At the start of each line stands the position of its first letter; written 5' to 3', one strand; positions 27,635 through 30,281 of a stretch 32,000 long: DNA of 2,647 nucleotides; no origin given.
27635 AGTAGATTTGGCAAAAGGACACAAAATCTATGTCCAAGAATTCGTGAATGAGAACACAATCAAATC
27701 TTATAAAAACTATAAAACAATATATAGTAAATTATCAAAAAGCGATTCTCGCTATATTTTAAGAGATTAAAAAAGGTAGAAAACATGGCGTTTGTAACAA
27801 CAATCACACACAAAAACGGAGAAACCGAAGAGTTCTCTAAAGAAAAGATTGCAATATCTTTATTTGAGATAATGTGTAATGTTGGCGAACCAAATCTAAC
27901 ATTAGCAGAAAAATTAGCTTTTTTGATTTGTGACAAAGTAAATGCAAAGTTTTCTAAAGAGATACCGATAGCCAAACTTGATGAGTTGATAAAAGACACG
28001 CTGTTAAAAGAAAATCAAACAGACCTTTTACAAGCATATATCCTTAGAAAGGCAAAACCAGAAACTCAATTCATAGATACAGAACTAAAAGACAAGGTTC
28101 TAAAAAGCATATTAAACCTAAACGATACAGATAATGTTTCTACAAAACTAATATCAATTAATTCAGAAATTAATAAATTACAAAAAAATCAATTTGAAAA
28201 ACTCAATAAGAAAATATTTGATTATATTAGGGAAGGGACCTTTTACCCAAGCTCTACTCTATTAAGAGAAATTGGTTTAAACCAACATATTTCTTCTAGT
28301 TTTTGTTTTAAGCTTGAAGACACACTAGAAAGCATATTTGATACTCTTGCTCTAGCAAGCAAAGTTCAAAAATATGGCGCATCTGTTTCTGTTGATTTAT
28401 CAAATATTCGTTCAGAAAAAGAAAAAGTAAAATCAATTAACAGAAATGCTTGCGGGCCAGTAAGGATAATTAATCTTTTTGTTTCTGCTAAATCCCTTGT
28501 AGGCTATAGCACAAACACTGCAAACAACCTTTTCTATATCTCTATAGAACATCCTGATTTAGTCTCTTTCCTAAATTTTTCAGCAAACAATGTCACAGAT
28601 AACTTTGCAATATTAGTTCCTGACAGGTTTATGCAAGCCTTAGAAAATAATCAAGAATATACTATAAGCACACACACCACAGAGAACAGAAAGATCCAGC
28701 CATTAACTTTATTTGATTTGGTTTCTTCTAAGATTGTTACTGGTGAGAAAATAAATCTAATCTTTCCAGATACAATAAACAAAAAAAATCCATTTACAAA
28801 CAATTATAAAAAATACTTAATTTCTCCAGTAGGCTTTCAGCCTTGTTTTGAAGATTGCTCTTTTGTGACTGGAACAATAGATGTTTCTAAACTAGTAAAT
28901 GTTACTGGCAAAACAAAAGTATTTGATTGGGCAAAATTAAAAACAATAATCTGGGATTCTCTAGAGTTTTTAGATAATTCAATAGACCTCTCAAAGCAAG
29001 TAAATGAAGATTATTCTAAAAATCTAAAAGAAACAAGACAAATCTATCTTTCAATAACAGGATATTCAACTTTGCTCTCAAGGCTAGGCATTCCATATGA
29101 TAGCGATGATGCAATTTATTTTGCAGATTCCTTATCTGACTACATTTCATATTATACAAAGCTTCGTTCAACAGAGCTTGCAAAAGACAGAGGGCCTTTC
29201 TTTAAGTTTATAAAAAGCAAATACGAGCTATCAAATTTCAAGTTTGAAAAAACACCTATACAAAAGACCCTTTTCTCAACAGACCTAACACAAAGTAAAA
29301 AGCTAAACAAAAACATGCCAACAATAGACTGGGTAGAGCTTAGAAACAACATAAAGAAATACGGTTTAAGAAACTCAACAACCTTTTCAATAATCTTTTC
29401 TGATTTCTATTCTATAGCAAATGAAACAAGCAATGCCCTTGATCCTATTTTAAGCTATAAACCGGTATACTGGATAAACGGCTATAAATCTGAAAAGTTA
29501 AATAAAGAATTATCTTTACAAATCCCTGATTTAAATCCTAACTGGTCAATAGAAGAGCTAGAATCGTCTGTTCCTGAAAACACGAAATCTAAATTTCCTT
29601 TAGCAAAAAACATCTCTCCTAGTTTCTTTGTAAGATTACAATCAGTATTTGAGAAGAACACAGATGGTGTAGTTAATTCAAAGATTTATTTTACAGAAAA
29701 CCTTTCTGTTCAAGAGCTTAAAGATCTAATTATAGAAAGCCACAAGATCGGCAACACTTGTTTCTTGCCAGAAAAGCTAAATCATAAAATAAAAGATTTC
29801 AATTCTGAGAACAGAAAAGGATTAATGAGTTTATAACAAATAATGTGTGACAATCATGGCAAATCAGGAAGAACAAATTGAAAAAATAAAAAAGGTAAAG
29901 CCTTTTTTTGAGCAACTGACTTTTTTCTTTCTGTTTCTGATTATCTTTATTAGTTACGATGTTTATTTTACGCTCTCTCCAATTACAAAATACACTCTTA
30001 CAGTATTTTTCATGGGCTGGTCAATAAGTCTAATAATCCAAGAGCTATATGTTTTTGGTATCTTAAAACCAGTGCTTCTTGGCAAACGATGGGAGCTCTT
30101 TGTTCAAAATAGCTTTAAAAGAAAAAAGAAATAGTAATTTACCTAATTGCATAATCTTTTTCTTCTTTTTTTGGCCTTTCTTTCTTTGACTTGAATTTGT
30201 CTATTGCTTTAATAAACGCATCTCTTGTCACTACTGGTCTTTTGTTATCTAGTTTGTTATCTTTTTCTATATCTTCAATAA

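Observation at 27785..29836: Full-length class II-like RNR paralogue with the catalytic N-x-C-x-E motif replaced (ATP-cone retained): a probable pseudoenzyme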

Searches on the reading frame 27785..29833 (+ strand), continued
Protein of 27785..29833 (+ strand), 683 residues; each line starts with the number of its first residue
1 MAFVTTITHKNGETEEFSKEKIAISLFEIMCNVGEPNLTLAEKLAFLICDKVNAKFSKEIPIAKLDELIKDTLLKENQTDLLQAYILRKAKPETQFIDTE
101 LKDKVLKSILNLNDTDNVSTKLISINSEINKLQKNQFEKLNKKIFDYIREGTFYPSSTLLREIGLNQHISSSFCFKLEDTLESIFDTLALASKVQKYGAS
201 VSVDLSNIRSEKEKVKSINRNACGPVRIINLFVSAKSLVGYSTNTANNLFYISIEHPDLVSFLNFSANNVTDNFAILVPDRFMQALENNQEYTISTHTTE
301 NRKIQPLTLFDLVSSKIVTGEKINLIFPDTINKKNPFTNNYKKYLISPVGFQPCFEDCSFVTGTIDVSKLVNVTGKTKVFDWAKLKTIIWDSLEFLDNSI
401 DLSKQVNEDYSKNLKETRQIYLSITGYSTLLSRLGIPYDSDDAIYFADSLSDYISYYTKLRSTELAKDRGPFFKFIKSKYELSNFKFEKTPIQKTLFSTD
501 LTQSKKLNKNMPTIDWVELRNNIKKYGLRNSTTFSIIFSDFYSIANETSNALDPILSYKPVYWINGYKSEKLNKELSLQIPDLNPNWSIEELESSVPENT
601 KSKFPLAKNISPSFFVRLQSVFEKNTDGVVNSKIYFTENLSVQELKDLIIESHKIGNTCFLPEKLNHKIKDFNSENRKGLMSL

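Call 54: search_solved_structures(query=A2, max_evalue=1e-10, show_alignments=1)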
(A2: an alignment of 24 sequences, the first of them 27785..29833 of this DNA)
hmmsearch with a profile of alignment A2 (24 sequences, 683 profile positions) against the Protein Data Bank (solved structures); distinct sequences matched with E-value up to 1e-10: 16.
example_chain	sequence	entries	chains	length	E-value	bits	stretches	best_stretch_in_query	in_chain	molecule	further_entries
1xje_A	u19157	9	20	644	1.8e-46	161.9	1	159-483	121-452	ribonucleotide reductase, B12-dependent | Ribonucleoside-diphosphate reductase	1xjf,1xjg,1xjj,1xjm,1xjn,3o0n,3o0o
1xjk_A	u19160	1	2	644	1.8e-46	161.9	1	159-483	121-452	ribonucleotide reductase, B12-dependent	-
7agj_A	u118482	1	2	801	3e-29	105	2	382-557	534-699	Ribonucleoside-diphosphate reductase subunit alpha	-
6l3r_A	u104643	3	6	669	3.7e-28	101.4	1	145-638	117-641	Ribonucleoside-diphosphate reductase large subunit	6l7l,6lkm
2wgh_A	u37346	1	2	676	3.9e-28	101.3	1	145-638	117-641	RIBONUCLEOSIDE-DIPHOSPHATE REDUCTASE LARGE SUBUNIT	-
3hnc_A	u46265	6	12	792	7e-28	100.5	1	145-638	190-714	Ribonucleoside-diphosphate reductase large subunit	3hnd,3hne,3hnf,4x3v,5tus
5d1y_A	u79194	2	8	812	7.7e-28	100.4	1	145-638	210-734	Ribonucleoside-diphosphate reductase large subunit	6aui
5im3_A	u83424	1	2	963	5.5e-27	97.5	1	158-637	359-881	Ribonucleoside-diphosphate reductase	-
9l6o_F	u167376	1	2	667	8.7e-26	93.6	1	140-559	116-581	Ribonucleoside-diphosphate reductase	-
6cgl_A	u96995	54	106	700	1.3e-24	89.7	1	142-558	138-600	Ribonucleoside-diphosphate reductase | Ribonucleoside-diphosphate reductase subunit alpha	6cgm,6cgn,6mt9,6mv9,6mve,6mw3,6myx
3s8a_A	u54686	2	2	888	7.1e-22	80.7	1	164-633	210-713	Ribonucleoside-diphosphate reductase large chain 1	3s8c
1zyz_A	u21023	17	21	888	2.7e-21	78.8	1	164-634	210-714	Ribonucleoside-diphosphate reductase large chain 1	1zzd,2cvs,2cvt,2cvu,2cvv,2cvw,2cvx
3tb9_A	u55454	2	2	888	3e-21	78.6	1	164-634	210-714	Ribonucleoside-diphosphate reductase large chain 1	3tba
1pem_A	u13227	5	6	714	1.1e-18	70.2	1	138-558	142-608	Ribonucleoside-diphosphate reductase 2 alpha chain | RIBONUCLEOSIDE-DIPHOSPHATE REDUCTASE 2 ALPHA SUBUNIT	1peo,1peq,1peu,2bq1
6dqw_A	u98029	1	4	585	5.9e-15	57.8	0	140-467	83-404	Ribonucleoside-diphosphate reductase, alpha chain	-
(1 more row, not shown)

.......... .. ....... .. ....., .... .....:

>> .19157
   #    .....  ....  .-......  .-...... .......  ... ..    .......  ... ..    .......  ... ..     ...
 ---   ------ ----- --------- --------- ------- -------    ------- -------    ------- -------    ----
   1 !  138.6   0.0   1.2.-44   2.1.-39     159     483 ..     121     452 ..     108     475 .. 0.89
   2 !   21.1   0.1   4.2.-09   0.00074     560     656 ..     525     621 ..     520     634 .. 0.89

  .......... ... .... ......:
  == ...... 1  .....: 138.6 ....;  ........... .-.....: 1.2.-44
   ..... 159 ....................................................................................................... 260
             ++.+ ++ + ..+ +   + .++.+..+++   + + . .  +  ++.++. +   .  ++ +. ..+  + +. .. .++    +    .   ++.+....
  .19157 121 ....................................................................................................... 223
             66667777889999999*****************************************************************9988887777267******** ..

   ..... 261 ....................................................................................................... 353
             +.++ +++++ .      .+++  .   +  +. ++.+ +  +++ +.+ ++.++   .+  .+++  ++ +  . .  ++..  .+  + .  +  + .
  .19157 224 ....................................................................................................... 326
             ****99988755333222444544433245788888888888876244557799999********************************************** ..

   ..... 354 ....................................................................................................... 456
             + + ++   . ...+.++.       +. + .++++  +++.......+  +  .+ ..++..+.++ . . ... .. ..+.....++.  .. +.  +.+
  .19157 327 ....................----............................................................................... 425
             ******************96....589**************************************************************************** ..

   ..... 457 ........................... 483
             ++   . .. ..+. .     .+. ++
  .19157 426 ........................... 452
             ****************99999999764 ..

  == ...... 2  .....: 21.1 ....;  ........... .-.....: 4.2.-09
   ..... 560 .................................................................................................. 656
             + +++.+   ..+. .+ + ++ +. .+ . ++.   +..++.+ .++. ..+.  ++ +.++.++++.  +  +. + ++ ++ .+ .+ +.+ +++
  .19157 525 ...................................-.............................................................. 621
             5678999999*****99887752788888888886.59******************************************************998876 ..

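Call 57: search_protein_families(library=padloc, proteins=[window:27785-29833:+], max_evalue=0.01)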
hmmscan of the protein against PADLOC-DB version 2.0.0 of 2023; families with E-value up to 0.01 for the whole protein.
window:27785-29833:+ (683 aa): 0 families

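Call 58: search_protein_families(library=pfam, alignment_id=A2, max_evalue=0.001)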
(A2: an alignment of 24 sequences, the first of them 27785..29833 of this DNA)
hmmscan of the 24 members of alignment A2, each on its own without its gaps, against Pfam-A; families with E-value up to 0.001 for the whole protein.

A. member 1, window:27785-29833:+ (683 aa): 2 families
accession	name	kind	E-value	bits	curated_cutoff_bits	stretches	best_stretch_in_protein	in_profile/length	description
PF02867.20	Ribonuc_red_lgC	-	1.3e-53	182.9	23.9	1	170-656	1-516/523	Ribonucleotide reductase, barrel domain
PF03477.21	ATP-cone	-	4.6e-10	40.3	25.8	1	6-89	2-83/88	ATP cone domain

B. families by the number of members that match (of 24 scanned): 2 families
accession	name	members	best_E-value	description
PF02867.20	Ribonuc_red_lgC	24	7e-61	Ribonucleotide reductase, barrel domain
PF03477.21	ATP-cone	21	4.6e-10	ATP cone domain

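Call 65: fold_search(model_id=the predicted structure, library=viral)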
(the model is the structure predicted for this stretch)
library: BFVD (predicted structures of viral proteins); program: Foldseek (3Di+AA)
matches with E <= 10: 276; with E <= 0.001: 97
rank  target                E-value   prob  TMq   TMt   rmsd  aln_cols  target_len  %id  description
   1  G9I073                2.5e-33  1.00  0.72  0.53  13.1       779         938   16  Ribonucleoside-diphosphate reductase [Helicoverpa zea nudivirus 2]
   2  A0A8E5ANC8            1.1e-32  1.00  0.69  0.54  15.0       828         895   14  Ribonucleoside-diphosphate reductase [Anguillid herpesvirus 1]
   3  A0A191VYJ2            6.6e-32  1.00  0.65  0.56   8.9       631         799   18  Vitamin B12-dependent ribonucleotide reductase [Roseobacter phage RD-1410W1-01]
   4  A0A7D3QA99            2.7e-29  1.00  0.71  0.60  11.1       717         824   18  (no name in the UniProt tables at hand)
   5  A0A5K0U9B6            4.3e-29  1.00  0.71  0.44  14.2       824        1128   15  Ribonucleoside-diphosphate reductase [Yasminevirus sp. GU-2018]
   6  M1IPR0                3.1e-27  1.00  0.68  0.78   4.7       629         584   15  Ribonucleoside-diphosphate reductase [Pelagibacter phage HTVC019P]
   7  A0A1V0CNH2            6.0e-27  1.00  0.64  0.44  16.7       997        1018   12  (no name in the UniProt tables at hand)
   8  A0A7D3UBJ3            2.0e-25  1.00  0.61  0.37   6.1       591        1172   16  (no name in the UniProt tables at hand)
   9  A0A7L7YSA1            7.2e-25  1.00  0.65  0.48  13.0       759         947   16  Ribonucleoside-diphosphate reductase large subunit [Macropodid alphaherpesvirus 4]
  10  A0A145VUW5            2.5e-24  1.00  0.65  0.54  12.3       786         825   13  Ribonucleoside-diphosphate reductase [Abalone herpesvirus Taiwan/2005]
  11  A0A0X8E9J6            3.1e-24  1.00  0.67  0.41   5.8       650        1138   14  Ribonucleoside-diphosphate reductase large subunit [Human herpesvirus 1]
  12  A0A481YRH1            4.2e-24  1.00  0.70  0.62   9.1       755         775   16  Ribonucleoside-diphosphate reductase [Pithovirus LCDPAC02]
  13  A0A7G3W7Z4            7.0e-24  1.00  0.56  0.47  14.9       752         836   14  Ribonucleoside-diphosphate reductase [Spodoptera frugiperda nuclear polyhedrosis virus]
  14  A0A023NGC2            2.0e-23  1.00  0.58  0.47  15.2       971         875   11  (no name in the UniProt tables at hand)
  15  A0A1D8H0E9            2.1e-23  1.00  0.62  0.74   5.1       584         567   14  Ribonucleotide reductase large subunit (Fragment) [Sea otter herpesvirus]
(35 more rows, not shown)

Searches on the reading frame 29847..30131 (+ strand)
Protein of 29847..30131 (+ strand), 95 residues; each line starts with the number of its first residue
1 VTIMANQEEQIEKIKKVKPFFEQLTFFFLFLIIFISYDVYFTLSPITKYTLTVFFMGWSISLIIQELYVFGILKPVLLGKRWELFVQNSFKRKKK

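Call 3: search_protein_families(library=pfam, proteins=[window:29847-30131:+], max_evalue=0.01)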
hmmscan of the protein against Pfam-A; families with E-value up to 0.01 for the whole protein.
window:29847-30131:+ (95 aa): 1 family
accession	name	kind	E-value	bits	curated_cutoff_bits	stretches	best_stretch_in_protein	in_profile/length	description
PF13239.11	2TM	-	4.9e-05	23.8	24.8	1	9-83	2-70/79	2TM domain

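Call 57: search_protein_families(library=padloc, proteins=[window:29847-30131:+], max_evalue=0.01)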
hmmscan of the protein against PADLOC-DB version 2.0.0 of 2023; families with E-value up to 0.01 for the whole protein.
window:29847-30131:+ (95 aa): 0 families
